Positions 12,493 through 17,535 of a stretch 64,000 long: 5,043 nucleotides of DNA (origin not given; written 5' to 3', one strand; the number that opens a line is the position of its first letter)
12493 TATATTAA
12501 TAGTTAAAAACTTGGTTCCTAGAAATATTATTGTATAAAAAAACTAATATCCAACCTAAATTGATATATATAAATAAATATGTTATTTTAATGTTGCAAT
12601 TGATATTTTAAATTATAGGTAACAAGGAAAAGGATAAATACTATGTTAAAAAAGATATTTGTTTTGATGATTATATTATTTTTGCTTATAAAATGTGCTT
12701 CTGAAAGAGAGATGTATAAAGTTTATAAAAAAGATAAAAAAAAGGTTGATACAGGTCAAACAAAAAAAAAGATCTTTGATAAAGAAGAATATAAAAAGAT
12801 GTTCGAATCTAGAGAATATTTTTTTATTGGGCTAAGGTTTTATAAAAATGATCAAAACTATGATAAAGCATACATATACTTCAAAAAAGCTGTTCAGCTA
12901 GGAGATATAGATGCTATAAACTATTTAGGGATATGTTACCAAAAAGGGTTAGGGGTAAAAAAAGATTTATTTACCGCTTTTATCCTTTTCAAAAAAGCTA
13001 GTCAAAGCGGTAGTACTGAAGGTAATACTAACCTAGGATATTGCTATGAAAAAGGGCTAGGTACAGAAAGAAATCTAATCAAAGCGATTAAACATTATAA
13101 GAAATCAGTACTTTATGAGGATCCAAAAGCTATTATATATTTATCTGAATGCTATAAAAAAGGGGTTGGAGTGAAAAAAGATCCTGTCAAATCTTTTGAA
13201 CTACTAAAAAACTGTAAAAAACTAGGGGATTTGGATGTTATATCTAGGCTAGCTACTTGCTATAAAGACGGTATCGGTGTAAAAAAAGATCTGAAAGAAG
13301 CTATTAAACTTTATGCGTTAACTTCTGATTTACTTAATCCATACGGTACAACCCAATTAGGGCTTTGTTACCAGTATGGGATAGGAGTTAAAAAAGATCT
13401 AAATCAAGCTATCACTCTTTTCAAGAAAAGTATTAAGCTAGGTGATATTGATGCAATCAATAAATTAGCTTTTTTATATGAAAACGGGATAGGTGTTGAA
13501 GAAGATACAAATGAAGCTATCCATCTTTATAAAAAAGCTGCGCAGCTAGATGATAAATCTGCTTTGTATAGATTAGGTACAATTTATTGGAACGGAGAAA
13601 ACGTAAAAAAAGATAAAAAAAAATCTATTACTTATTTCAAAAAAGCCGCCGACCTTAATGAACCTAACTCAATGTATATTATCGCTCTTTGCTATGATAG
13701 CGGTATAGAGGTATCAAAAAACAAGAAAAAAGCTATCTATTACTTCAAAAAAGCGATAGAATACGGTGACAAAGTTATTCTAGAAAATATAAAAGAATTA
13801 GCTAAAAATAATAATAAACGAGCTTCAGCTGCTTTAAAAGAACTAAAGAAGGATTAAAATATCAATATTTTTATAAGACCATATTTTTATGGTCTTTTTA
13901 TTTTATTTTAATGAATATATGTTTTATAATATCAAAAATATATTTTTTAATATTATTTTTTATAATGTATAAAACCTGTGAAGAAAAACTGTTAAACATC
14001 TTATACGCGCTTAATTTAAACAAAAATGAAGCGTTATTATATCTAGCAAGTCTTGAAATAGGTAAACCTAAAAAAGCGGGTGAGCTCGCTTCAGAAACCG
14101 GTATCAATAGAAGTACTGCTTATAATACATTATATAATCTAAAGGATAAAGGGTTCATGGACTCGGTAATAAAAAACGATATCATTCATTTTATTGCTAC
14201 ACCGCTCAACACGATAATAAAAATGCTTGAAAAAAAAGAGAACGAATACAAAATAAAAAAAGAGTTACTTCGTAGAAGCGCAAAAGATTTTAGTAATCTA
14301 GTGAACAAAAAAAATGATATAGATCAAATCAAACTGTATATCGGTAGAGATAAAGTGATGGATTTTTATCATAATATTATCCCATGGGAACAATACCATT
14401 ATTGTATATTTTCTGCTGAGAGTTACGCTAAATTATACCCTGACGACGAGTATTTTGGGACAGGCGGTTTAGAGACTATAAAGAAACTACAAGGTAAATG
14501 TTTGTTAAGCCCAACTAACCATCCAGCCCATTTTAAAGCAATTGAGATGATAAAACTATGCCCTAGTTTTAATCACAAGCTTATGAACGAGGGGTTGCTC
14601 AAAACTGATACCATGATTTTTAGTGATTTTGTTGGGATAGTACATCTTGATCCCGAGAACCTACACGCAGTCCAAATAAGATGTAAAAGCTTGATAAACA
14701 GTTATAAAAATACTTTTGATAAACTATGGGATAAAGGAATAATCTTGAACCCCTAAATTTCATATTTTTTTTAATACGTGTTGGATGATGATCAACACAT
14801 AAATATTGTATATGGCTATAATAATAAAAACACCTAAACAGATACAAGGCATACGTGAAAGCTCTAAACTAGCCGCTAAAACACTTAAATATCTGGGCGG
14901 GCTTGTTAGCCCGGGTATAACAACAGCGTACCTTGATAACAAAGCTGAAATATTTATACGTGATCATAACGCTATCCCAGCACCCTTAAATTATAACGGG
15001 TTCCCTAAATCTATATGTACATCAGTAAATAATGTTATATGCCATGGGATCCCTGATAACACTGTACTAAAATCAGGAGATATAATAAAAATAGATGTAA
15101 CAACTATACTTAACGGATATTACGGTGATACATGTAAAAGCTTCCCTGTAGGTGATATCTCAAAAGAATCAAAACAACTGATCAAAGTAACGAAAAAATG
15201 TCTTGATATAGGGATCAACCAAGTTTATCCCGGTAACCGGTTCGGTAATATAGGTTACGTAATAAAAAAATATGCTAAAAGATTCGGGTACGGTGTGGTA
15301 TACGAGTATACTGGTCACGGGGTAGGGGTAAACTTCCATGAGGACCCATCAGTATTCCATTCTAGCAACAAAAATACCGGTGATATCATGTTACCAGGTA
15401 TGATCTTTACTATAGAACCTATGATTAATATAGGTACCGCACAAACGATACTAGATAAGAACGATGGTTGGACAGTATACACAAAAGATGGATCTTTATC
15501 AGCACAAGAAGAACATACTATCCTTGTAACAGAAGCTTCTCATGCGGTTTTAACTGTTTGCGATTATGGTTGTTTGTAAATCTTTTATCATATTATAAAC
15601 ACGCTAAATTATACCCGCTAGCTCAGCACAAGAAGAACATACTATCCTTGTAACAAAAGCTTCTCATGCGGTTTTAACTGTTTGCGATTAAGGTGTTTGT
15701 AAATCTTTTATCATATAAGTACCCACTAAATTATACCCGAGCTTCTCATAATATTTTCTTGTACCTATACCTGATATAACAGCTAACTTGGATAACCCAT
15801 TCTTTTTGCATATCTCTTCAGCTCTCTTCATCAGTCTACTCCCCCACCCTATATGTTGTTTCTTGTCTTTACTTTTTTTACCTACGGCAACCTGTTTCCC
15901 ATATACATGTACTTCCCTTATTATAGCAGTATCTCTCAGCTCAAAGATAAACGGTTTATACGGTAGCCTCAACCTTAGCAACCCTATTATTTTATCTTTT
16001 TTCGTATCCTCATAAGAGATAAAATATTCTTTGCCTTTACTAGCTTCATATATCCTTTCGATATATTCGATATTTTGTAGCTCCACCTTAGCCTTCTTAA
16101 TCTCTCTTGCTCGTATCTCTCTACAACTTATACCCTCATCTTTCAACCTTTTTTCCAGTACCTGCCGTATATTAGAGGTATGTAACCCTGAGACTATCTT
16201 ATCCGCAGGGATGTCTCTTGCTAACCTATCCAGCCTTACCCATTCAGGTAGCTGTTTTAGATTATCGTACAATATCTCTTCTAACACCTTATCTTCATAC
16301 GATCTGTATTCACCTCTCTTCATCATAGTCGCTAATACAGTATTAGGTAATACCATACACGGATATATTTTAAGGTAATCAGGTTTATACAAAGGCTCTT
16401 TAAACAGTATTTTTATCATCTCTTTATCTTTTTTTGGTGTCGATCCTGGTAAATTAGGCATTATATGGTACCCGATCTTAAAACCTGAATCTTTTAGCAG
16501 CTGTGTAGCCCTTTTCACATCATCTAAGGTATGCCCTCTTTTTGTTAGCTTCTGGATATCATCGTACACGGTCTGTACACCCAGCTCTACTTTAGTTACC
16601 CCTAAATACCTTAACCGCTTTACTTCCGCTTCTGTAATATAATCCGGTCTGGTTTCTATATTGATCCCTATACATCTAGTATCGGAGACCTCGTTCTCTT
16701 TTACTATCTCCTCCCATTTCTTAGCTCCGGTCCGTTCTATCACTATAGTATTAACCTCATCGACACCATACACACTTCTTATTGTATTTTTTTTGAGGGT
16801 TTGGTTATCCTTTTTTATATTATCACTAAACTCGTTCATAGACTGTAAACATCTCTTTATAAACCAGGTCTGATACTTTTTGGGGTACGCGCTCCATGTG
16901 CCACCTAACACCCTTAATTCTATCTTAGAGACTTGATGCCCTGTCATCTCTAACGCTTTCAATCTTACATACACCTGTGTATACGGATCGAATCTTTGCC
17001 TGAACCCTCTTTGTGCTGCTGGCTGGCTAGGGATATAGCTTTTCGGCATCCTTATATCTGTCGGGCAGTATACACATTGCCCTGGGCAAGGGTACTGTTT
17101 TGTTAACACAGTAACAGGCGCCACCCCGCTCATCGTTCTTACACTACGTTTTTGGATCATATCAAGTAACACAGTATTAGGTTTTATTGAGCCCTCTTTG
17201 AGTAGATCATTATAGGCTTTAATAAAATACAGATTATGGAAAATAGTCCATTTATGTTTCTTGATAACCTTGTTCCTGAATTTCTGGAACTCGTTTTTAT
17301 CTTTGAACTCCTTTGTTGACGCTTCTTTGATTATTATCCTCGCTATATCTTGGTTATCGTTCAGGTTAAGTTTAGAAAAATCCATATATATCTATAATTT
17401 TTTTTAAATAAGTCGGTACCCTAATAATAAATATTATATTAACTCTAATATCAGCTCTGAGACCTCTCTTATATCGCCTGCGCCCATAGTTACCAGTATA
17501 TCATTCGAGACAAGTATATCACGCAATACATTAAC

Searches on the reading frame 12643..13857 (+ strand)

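Call 13: search_protein_families(library=pfam, proteins=[window:12643-13857:+], max_evalue=0.00001)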
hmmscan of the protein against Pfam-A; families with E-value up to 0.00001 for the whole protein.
window:12643-13857:+ (404 aa): 3 families
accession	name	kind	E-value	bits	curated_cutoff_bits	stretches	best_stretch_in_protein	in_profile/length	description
PF08238.18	Sel1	-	1.2e-75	247.6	30.7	6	270-304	2-36/36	Sel1 repeat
PF07719.23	TPR_2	-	1.5e-07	31.4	27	0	67-86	11-30/34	Tetratricopeptide repeat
PF13174.12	TPR_6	-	9.7e-06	26.3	26.3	0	307-337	2-28/33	Tetratricopeptide repeat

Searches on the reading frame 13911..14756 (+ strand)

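Call 13: search_protein_families(library=pfam, proteins=[window:13911-14756:+], max_evalue=0.00001)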
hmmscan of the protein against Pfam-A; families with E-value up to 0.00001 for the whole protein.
window:13911-14756:+ (281 aa): 1 family
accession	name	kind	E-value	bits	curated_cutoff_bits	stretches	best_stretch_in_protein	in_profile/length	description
PF01978.25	TrmB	-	6.6e-09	35.9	25.6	1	33-85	3-54/68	Sugar-specific transcriptional regulator TrmB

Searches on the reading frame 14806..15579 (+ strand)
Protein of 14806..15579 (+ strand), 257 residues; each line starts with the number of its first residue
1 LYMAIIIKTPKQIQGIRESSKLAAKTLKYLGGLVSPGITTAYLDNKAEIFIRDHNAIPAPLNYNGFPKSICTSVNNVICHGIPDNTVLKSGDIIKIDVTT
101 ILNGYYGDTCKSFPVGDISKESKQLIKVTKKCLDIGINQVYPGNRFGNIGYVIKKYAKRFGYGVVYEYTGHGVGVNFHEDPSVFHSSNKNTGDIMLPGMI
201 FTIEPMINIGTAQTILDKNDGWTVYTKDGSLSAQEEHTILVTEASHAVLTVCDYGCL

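Call 13: search_protein_families(library=pfam, proteins=[window:14806-15579:+], max_evalue=0.00001)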
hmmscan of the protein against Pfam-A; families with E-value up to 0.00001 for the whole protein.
window:14806-15579:+ (257 aa): 1 family
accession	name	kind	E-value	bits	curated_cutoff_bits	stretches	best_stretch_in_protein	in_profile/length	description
PF00557.29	Peptidase_M24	-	1.2e-49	169.3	23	1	15-243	2-208/208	Metallopeptidase family M24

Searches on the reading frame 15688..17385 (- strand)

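Call 13: search_protein_families(library=pfam, proteins=[window:15688-17385:-], max_evalue=0.00001)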
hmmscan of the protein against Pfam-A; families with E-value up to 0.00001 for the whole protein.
window:15688-17385:- (565 aa): 3 families
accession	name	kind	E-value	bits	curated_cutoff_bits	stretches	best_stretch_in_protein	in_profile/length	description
PF16199.10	Radical_SAM_C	-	3.9e-18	65.7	31.9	1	335-415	1-84/85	Radical_SAM C-terminal domain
PF04055.27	Radical_SAM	-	3.3e-16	60.4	29.5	1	100-324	7-163/166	Radical SAM superfamily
PF00583.31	Acetyltransf_1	-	4.9e-06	27.2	20.7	0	443-551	22-116/116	Acetyltransferase (GNAT) family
